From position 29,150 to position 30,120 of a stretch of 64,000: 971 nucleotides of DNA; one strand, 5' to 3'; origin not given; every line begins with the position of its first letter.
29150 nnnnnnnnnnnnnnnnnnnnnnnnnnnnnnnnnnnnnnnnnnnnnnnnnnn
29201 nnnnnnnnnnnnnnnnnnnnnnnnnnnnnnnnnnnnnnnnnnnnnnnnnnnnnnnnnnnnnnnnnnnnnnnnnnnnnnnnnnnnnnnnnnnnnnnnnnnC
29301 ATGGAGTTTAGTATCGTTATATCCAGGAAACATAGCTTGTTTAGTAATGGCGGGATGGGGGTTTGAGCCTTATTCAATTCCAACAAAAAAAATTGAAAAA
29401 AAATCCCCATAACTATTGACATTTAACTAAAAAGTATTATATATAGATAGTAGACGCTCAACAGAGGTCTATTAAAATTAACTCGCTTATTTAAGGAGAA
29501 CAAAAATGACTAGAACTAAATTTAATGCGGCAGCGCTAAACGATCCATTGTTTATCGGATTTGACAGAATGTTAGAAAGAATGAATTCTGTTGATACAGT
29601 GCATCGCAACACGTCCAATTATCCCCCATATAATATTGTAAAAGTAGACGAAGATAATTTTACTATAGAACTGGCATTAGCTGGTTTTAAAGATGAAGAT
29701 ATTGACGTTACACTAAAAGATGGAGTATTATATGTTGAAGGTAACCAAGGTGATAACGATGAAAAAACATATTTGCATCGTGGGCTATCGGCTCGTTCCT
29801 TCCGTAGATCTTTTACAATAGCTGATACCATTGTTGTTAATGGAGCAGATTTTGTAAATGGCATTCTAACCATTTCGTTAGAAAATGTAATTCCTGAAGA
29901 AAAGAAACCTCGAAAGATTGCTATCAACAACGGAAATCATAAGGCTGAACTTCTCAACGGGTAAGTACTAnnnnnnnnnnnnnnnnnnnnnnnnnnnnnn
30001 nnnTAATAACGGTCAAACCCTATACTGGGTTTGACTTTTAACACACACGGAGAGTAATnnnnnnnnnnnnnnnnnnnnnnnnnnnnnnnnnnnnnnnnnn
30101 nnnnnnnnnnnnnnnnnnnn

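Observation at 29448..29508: Phage hsp20 preceded by a ROSE-like RNA thermometer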

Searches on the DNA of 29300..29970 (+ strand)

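Call 3: search_rna_families(source=window, start=29300, end=29700, threshold=evalue, max_evalue=10, show_alignments=5)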
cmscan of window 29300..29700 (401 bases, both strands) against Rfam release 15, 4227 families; matches with E-value up to 10: 6.
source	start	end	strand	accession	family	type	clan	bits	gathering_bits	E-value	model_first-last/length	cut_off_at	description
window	29448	29511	+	RF02523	ROSE_3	Cis-reg; thermoregulator;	-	37.6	43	2.4e-06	1-69/69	no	Repression of heat shock gene expression (ROSE) element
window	29435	29508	+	RF02980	freshwater-2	Cis-reg;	-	19.1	49.9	1.2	1-84/84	no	freshwater-2 RNA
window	29482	29498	+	RF01832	ROSE_2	Cis-reg; thermoregulator;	-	13.9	65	4.1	41-57/73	no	Repression of heat shock gene expression (ROSE) element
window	29356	29424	+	RF01239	snR49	Gene; snRNA; snoRNA; HACA-box;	CL00038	12.3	45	8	1-170/170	no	Small nucleolar RNA snR49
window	29477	29521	-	RF02060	STnc410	Gene; sRNA;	-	10.8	50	7.8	1-158/158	no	Enterobacterial sRNA STnc410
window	29468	29501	-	RF02350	psRNA6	Gene; sRNA;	-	8.2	60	6.5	1-333/333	no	Nitrosomonas sRNA psRNA6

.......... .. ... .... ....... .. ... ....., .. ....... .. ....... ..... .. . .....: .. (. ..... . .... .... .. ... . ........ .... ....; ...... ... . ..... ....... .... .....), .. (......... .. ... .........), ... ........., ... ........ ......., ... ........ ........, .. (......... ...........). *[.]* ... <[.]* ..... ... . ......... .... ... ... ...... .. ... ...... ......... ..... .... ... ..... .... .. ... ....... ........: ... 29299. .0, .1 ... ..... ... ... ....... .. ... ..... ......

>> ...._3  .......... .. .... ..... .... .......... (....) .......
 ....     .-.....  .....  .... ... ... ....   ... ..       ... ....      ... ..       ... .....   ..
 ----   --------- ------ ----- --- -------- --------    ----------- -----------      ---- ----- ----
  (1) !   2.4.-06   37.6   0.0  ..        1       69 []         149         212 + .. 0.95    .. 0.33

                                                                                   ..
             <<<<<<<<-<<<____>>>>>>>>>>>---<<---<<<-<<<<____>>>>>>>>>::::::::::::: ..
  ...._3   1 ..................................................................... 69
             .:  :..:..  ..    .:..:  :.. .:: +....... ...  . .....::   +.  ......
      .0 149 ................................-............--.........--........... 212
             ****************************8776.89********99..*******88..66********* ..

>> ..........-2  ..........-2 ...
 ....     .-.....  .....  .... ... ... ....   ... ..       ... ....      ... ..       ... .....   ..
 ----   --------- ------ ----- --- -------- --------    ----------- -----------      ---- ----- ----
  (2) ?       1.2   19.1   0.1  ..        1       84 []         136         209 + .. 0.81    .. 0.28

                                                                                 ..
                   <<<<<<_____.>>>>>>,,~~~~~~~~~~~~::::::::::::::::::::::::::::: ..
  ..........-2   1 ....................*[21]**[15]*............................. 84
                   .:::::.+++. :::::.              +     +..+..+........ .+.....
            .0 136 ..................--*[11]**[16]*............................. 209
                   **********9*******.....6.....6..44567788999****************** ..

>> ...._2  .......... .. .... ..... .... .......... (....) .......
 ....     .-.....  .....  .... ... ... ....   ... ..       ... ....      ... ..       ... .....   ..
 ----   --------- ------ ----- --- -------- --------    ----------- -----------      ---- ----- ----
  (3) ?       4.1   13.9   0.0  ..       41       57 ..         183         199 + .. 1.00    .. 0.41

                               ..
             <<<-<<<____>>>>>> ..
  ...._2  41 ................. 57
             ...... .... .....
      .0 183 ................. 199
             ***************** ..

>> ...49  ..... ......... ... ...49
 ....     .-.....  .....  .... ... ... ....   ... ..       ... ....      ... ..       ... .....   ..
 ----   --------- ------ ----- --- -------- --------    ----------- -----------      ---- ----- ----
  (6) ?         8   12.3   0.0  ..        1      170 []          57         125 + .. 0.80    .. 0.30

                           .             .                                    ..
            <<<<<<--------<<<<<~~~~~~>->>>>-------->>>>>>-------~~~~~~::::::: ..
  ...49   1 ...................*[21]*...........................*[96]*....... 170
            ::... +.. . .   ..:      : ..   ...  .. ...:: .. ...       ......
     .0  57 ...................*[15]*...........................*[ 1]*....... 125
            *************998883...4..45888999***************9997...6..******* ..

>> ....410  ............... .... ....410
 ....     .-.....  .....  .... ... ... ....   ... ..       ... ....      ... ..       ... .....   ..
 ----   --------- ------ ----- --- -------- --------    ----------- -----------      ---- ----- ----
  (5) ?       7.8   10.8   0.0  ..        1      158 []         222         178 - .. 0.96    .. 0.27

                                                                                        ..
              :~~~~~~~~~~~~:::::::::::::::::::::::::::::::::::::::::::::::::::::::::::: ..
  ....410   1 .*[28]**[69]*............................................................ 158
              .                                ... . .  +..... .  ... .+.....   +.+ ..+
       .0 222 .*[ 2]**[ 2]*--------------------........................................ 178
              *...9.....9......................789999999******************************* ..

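Call 6: search_dna_similar(query=window:29380-29970:+, collection=phages, mode=distant, max_rows=40)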
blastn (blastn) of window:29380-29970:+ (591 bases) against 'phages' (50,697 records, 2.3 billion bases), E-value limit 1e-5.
No match.

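Call 17: search_rna_families(sources=[L003, L009, L013, L018, L020, L024, L029, L030, L036, L044, L049, L062, L067, L079, L080, L041], threshold=evalue, max_evalue=1)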
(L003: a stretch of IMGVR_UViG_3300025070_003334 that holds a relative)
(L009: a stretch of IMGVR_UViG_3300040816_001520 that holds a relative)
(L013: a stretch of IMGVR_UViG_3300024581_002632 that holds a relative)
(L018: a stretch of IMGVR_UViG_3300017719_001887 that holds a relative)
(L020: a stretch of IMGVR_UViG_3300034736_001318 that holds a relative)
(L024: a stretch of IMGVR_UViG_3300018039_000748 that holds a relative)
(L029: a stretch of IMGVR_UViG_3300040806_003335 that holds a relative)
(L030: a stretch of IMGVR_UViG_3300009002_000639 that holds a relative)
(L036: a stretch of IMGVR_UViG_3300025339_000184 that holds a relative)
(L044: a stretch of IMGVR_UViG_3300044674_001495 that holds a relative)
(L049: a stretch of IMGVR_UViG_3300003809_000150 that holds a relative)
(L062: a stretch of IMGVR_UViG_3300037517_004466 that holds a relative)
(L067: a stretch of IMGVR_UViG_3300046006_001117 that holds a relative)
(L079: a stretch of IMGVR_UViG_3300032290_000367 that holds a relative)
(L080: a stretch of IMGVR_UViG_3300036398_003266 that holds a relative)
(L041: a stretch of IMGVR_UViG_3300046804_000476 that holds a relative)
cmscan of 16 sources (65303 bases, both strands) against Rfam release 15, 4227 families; matches with E-value up to 1: 5.
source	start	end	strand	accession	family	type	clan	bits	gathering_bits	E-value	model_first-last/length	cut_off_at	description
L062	2299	2373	+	RF00005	tRNA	Gene; tRNA;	CL00001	56.9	29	1.3e-09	1-71/71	no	tRNA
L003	1723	1787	+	RF02523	ROSE_3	Cis-reg; thermoregulator;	-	33.8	43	0.0038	1-69/69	no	Repression of heat shock gene expression (ROSE) element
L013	2928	2991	+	RF02523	ROSE_3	Cis-reg; thermoregulator;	-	31.6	43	0.013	1-69/69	no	Repression of heat shock gene expression (ROSE) element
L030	600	663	+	RF02523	ROSE_3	Cis-reg; thermoregulator;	-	27.6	43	0.14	1-69/69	no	Repression of heat shock gene expression (ROSE) element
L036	1307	1571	+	RF02610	BSR0709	Gene; sRNA;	-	18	382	0.99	1-318/318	no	Brucella sRNA 0709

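Call 26: build_rna_model(alignment_id=A2, structure=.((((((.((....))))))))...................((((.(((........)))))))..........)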
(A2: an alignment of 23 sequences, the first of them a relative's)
Model R1 built from alignment A2 (23 sequences, 74 columns); structure: as given.
model positions 58; base pairs 14; branch points 1; effective number of sequences 7.35; information 0.961 bits per position. Calibrated on 0.2 Mb of random sequence (short: E-values are rough).
structure used (alignment columns):
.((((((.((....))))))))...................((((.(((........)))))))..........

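Call 33: search_with_rna_model(model_id=R1, sources=[window, L081, L082, L083, L084, L085, L086, L001, L002, L009, L012, L014, L015, L019, L021, L030, L032, L034, L037, L049, L063, L064, L077, L080, L035, L042], max_evalue=1, show_alignments=8)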
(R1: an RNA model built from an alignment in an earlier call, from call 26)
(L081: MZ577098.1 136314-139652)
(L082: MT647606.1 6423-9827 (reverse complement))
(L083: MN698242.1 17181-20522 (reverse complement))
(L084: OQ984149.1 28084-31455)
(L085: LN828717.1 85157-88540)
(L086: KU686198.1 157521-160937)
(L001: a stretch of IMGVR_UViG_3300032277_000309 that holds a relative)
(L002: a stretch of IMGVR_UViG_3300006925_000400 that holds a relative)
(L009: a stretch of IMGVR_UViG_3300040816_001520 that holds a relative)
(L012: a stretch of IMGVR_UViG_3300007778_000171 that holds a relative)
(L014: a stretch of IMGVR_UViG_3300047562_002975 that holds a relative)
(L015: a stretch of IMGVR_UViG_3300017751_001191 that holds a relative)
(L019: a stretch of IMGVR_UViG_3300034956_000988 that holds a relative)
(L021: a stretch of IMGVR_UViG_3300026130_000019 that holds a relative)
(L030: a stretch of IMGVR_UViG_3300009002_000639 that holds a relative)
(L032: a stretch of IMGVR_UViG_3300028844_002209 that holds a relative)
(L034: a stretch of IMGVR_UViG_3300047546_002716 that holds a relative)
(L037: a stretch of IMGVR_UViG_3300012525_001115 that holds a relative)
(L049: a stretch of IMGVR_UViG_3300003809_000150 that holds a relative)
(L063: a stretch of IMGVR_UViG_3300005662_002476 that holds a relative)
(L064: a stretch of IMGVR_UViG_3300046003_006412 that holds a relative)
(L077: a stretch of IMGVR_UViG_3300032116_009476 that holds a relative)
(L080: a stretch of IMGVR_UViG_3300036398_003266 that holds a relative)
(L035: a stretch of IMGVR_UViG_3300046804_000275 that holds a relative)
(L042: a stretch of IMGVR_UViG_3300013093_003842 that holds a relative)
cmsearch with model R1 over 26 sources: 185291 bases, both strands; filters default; matches with E-value up to 1: 27.
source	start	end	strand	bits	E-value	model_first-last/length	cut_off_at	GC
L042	991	1053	+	68.1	5e-16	1-58/58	no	0.37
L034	2945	3003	+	61.9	2.5e-14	1-58/58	no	0.37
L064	2876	2937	+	57.7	3.9e-13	1-58/58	no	0.39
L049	474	540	+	49.8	6e-11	1-58/58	no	0.36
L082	1399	1464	+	49.4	7.5e-11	1-58/58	no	0.29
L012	1041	1124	+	48.2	1.7e-10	1-58/58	no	0.39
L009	2920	3003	+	45.6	8.7e-10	1-58/58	no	0.42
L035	1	44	+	41.3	1.4e-08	15-58/58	5'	0.36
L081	1394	1452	+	39.9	3.3e-08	1-58/58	no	0.36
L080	1165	1227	+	39.7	3.9e-08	1-58/58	no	0.44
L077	2816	2880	+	35.5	5.6e-07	1-58/58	no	0.48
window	29449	29508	+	35.1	7.3e-07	1-58/58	no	0.33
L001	2943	3003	+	34.2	1.2e-06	1-58/58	no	0.36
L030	601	660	+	33.4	2.1e-06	1-58/58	no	0.27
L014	2938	2997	+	32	5.1e-06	1-58/58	no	0.43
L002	2943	3003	+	31.8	5.8e-06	1-58/58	no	0.36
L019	2141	2199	+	31.4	7.4e-06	1-58/58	no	0.37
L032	655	713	+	31.1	9.2e-06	1-58/58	no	0.29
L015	2933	2985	+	30.1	1.7e-05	1-58/58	no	0.38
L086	1436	1491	+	26.5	0.00017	1-58/58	no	0.48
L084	1401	1464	+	25.7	0.00029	1-58/58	no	0.39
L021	2921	3003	+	24.3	0.00068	1-58/58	no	0.45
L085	1443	1500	+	23.7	0.001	1-58/58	no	0.36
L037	2912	2967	+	22.9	0.0017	1-58/58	no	0.41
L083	1399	1455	+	22.1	0.0028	1-58/58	no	0.3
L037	3723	3776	-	19.1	0.02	1-58/58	no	0.24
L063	2903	2958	+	17.4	0.056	1-58/58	no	0.41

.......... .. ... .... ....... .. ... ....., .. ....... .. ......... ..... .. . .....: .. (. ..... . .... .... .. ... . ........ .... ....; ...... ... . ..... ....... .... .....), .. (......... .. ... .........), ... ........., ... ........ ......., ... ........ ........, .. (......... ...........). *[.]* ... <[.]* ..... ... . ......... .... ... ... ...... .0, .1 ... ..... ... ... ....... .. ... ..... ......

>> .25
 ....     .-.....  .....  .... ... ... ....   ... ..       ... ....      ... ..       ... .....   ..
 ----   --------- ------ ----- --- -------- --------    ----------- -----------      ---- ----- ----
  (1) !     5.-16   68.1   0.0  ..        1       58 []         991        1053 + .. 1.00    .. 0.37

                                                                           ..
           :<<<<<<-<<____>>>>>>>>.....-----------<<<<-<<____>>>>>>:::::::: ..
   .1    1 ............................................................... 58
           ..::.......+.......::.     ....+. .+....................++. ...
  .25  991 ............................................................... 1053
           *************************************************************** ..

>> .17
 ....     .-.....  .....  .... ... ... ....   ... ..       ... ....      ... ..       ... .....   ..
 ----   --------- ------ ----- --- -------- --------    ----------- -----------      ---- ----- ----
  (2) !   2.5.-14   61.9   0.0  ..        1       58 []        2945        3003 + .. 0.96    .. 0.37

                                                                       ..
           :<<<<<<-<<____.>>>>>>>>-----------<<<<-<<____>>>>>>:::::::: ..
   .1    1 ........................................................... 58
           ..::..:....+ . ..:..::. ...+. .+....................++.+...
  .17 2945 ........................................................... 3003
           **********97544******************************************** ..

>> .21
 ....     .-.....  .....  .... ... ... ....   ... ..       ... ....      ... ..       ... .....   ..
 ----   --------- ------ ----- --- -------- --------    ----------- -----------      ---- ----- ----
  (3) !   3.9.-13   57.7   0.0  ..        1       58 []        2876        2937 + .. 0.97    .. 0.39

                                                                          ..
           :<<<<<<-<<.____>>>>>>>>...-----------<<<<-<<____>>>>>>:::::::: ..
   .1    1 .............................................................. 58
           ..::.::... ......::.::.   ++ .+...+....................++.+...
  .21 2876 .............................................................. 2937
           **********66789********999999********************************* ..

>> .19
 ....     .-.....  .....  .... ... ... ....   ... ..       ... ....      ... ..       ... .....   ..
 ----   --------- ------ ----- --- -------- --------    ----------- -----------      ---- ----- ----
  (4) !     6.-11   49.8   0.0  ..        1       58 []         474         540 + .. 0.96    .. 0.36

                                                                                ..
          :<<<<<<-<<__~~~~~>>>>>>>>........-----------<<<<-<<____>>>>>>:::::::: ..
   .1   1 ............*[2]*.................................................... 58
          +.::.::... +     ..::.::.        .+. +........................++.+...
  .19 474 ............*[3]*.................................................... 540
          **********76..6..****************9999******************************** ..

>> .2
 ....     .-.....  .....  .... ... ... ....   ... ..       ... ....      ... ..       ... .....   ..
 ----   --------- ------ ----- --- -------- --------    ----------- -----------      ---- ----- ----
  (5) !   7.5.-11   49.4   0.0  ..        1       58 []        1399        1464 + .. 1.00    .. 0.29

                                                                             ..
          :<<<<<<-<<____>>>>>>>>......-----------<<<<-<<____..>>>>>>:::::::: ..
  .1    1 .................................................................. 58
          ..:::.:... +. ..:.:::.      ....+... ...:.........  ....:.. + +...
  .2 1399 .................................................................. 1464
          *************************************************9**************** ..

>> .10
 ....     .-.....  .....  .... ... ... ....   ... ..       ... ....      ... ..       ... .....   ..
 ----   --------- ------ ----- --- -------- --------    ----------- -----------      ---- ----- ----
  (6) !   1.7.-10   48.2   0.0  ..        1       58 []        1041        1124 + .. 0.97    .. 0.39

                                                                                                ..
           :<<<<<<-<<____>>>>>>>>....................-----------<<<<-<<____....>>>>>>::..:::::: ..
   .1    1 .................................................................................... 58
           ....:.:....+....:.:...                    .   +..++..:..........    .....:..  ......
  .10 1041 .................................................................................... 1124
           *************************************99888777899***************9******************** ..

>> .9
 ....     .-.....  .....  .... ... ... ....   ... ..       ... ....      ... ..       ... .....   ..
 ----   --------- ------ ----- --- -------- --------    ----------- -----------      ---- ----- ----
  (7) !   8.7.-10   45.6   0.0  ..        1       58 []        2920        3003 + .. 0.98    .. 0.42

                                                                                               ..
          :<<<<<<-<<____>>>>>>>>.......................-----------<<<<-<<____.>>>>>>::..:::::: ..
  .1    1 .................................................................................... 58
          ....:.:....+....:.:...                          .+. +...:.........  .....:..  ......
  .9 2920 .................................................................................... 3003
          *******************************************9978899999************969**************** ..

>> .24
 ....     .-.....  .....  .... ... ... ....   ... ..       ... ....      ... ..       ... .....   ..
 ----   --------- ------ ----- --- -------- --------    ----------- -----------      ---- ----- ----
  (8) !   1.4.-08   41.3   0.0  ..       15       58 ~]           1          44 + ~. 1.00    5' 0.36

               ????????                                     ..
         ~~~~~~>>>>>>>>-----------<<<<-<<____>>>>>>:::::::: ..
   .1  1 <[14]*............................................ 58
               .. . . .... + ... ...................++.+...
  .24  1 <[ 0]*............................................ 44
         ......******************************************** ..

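Call 34: search_with_rna_model(model_id=R1, sources=[window, L081, L083, L084, L085, L086], max_evalue=1, show_alignments=6)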
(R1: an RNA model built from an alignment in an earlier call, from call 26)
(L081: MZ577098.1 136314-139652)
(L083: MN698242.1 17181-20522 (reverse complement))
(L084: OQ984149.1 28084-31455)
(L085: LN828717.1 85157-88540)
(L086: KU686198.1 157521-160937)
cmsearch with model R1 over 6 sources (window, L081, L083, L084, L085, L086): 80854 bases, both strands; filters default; matches with E-value up to 1: 6.
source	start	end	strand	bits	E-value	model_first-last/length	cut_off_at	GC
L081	1394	1452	+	39.9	1.4e-08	1-58/58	no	0.36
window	29449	29508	+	35.1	3.2e-07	1-58/58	no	0.33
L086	1436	1491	+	26.5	7.6e-05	1-58/58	no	0.48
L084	1401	1464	+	25.7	0.00013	1-58/58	no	0.39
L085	1443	1500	+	23.7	0.00045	1-58/58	no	0.36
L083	1399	1455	+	22.1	0.0012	1-58/58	no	0.3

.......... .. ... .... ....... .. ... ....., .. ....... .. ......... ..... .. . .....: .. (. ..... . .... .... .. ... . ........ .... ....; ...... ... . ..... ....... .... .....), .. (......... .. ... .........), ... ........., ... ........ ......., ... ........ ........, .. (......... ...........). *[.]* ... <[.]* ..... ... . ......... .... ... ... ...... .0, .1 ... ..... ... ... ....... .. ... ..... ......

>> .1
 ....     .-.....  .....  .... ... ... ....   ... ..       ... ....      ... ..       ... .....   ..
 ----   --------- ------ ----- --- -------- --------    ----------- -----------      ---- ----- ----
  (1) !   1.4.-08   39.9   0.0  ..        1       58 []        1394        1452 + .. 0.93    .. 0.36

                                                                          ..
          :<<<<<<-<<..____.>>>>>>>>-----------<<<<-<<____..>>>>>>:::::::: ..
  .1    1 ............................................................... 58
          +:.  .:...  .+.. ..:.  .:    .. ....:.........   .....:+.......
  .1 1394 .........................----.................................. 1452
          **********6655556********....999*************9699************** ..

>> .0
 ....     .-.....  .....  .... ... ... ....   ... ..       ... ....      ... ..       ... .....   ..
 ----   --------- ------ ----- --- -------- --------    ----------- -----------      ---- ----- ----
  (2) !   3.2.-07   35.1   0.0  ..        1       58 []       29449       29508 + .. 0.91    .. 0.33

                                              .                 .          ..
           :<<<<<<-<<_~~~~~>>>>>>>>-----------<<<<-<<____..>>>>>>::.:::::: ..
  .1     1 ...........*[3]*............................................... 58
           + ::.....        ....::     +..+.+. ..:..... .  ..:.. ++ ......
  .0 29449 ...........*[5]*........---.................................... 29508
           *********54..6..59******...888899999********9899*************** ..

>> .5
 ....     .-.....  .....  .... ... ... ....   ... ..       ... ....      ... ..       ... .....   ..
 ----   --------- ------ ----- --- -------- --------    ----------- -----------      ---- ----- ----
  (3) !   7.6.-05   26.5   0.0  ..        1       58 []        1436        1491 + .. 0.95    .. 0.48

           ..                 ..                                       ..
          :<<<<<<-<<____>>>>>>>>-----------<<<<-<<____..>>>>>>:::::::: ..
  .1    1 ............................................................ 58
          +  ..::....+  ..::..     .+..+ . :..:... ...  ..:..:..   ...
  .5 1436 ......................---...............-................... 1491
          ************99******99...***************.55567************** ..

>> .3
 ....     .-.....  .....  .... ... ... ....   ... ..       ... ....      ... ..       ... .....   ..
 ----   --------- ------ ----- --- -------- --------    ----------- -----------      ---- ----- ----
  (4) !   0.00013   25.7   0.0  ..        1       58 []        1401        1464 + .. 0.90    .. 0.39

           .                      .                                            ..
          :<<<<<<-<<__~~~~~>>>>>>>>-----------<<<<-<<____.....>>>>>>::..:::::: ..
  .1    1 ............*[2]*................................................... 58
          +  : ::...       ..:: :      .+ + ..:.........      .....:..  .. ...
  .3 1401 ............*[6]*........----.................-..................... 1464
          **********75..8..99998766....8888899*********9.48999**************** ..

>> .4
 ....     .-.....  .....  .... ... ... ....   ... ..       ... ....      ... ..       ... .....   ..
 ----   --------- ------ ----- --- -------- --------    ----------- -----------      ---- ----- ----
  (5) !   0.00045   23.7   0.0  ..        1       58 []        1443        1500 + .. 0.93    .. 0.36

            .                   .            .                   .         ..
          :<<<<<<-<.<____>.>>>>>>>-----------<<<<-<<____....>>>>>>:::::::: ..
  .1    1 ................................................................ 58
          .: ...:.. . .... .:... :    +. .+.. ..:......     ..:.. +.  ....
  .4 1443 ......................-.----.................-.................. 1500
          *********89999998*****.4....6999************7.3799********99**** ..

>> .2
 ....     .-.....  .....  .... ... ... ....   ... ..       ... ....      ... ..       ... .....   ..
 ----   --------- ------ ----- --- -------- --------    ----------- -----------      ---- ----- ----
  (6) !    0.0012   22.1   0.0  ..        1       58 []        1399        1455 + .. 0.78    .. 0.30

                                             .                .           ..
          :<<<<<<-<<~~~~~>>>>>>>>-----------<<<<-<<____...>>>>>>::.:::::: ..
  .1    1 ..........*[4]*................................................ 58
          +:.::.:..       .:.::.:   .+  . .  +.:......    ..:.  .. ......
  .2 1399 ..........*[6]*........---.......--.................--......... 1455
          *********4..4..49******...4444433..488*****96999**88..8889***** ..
